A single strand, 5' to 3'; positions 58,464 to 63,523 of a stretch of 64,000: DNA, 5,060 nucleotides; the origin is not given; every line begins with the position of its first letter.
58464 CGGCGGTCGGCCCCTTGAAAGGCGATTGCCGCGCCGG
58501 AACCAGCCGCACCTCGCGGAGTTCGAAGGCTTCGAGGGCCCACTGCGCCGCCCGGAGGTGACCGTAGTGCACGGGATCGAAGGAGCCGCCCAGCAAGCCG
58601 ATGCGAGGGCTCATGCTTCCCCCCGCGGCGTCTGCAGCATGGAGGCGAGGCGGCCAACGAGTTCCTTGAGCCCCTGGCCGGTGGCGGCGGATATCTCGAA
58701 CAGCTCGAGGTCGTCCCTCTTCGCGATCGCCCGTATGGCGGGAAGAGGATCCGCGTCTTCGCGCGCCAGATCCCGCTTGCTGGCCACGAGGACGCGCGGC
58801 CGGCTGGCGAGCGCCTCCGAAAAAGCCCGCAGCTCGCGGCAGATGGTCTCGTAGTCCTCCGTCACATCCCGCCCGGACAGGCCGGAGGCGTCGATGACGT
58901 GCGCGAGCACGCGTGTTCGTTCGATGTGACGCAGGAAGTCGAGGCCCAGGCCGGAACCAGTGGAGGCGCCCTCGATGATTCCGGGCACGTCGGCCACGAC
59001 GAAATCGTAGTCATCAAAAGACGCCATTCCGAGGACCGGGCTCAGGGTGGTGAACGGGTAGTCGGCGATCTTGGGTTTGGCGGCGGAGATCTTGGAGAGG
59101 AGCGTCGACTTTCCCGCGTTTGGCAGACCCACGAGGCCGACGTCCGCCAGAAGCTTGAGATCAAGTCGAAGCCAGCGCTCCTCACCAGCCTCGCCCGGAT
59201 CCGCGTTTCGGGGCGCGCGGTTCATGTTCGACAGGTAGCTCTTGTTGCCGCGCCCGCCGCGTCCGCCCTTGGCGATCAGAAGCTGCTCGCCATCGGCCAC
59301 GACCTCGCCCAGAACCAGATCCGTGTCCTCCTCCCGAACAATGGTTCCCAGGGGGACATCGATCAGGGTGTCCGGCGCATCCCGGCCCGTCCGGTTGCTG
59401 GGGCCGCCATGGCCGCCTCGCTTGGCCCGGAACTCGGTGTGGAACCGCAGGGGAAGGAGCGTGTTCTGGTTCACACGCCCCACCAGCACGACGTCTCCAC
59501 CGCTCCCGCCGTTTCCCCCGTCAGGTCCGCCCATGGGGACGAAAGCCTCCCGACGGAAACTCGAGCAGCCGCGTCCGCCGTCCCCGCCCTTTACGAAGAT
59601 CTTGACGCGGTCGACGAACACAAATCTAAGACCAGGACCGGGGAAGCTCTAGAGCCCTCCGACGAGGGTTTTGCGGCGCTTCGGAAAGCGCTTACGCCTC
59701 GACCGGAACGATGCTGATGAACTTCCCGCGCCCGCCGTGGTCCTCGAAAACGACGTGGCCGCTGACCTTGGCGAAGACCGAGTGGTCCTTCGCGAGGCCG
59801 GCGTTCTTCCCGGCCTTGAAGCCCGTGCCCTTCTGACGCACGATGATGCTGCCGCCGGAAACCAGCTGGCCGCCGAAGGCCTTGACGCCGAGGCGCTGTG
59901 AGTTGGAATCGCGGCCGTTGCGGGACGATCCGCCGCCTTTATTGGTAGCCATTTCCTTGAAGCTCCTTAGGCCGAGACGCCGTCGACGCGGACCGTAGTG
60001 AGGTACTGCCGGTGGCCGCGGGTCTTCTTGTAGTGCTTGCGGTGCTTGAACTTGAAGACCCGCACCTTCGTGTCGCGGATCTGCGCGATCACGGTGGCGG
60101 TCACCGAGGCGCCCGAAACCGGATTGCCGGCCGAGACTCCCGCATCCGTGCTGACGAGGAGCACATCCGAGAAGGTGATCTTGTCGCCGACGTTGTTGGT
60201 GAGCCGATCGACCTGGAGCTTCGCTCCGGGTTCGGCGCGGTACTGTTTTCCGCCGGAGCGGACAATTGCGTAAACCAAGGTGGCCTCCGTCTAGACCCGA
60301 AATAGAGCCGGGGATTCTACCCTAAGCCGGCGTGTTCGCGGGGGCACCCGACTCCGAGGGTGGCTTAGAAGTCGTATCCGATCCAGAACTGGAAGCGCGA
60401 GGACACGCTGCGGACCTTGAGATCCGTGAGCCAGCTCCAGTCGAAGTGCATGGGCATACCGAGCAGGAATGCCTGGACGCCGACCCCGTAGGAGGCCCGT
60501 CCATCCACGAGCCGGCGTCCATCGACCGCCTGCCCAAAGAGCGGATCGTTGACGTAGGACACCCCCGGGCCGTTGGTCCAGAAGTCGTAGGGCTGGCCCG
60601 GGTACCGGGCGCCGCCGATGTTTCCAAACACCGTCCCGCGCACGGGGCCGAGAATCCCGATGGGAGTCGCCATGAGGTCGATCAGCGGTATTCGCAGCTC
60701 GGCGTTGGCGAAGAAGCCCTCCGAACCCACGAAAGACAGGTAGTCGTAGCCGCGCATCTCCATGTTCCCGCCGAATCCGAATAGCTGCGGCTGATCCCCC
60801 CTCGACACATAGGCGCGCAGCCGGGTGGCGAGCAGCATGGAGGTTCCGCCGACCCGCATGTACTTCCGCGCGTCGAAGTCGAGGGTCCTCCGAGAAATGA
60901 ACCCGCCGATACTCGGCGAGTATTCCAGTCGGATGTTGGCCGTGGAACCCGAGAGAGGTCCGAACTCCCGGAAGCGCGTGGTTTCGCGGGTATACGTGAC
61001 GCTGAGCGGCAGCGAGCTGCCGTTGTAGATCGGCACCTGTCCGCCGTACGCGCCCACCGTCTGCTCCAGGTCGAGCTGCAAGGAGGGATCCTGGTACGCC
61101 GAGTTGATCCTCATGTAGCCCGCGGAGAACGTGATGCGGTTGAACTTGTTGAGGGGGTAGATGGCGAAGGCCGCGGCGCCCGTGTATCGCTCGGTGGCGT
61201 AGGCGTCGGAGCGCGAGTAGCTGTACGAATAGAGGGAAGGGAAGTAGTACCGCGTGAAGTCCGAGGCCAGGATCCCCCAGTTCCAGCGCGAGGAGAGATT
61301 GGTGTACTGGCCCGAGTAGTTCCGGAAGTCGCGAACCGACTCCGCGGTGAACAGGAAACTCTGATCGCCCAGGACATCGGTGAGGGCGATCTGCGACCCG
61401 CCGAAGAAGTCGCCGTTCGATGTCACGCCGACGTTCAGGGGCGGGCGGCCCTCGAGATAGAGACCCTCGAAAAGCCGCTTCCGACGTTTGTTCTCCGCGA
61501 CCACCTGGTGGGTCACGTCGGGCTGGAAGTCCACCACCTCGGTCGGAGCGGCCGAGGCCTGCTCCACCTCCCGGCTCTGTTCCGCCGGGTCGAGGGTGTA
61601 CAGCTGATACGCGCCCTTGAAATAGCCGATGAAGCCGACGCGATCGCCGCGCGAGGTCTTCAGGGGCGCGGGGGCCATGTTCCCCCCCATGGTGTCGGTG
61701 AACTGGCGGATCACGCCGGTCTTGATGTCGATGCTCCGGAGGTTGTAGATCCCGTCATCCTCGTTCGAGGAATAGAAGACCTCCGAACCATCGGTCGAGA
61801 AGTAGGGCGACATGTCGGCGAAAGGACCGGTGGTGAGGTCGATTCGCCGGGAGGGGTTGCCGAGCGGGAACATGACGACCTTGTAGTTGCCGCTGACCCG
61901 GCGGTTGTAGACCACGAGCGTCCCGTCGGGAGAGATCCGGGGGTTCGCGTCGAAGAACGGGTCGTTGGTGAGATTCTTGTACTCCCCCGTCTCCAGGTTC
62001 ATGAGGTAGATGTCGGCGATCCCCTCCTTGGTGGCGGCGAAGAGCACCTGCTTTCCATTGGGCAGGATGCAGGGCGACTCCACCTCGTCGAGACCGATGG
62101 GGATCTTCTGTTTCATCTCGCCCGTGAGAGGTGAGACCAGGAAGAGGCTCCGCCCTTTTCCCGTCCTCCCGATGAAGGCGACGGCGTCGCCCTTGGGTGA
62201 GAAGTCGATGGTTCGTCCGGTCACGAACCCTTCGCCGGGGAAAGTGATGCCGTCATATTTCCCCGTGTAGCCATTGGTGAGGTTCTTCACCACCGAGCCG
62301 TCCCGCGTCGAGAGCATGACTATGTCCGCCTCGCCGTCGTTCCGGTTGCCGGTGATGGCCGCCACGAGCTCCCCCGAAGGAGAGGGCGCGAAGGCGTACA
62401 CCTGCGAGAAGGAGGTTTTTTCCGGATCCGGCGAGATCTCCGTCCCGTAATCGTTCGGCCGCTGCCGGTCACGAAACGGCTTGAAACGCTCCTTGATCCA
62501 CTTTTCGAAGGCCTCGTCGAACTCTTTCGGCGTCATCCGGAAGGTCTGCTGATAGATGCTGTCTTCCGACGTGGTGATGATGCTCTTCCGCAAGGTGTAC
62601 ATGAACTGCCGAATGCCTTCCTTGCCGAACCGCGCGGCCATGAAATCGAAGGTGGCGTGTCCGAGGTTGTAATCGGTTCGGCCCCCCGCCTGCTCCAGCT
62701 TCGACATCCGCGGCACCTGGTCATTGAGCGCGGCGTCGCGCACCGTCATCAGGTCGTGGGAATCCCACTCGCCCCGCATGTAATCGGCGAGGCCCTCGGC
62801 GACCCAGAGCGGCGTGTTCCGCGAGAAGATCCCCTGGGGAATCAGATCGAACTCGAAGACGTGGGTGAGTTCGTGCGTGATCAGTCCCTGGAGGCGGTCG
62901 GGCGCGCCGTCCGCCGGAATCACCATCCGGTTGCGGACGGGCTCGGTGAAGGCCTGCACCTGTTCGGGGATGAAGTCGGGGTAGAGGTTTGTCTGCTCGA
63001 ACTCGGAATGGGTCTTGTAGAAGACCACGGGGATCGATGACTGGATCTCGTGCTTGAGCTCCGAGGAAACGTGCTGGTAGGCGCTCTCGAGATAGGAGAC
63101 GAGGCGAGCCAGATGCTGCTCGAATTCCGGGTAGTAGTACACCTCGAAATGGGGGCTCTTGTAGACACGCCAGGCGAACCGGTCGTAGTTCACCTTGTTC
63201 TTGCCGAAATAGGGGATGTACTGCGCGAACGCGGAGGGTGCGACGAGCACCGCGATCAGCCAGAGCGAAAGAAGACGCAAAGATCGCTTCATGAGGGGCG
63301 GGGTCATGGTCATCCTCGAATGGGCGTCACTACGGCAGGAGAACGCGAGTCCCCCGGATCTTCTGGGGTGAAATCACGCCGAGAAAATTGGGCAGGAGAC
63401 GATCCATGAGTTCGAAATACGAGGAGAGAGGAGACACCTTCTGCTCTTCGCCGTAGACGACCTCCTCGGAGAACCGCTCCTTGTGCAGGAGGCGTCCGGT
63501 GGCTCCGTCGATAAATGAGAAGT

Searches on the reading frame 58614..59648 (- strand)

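Call 16: search_protein_families(library=pfam, proteins=[window:58614-59648:-], max_evalue=0.0001)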
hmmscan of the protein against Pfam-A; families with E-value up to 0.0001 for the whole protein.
window:58614-59648:- (345 aa): 4 families
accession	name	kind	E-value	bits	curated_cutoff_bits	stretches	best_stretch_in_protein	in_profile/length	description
PF01018.28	GTP1_OBG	-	1.1e-55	187.9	27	1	12-166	1-155/155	GTP1/OBG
PF01926.29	MMR_HSR1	-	5e-24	85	21.9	1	169-291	1-113/113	50S ribosome-binding GTPase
PF02421.24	FeoB_N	-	1.6e-10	41.2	27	1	170-258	3-92/156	Ferrous iron transport protein B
PF19993.5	DO-GTPase2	-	5.4e-05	23.4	27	0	242-322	117-201/226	Double-GTPase 2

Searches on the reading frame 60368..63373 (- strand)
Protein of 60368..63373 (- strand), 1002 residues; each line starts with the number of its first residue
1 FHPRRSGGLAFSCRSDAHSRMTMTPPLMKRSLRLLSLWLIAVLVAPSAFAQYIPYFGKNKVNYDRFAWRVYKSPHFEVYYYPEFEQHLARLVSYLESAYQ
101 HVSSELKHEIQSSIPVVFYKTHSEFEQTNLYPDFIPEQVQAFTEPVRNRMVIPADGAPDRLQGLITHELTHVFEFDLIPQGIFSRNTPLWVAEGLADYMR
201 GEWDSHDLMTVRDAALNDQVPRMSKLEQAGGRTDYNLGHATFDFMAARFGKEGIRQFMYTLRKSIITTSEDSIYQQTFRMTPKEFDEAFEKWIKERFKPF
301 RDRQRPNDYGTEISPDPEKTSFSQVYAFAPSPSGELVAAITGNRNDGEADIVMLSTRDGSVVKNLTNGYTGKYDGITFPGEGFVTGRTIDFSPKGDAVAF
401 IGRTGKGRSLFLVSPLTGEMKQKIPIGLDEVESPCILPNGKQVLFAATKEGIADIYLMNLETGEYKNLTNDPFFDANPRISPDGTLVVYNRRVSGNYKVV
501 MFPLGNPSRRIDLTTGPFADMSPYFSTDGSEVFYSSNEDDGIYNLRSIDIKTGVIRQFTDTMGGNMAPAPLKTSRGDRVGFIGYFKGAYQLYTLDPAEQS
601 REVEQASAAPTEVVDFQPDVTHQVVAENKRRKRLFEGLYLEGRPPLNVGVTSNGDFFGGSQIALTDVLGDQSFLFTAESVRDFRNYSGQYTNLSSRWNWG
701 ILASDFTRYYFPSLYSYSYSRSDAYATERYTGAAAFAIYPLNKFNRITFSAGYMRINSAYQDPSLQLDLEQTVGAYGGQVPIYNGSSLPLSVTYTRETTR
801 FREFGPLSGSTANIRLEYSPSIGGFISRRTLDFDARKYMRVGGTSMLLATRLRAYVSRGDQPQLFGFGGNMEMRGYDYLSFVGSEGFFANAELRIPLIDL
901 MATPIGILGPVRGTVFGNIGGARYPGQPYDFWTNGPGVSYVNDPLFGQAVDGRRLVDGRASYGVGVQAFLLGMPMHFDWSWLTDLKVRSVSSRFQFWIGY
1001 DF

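Call 16: search_protein_families(library=pfam, proteins=[window:60368-63373:-], max_evalue=0.0001)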
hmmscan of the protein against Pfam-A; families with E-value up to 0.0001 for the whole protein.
window:60368-63373:- (1002 aa): 1 family
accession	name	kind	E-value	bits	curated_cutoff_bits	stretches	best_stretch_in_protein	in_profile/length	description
PF07676.18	PD40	-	7e-12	45.4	20.9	0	467-497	3-34/38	WD40-like Beta Propeller Repeat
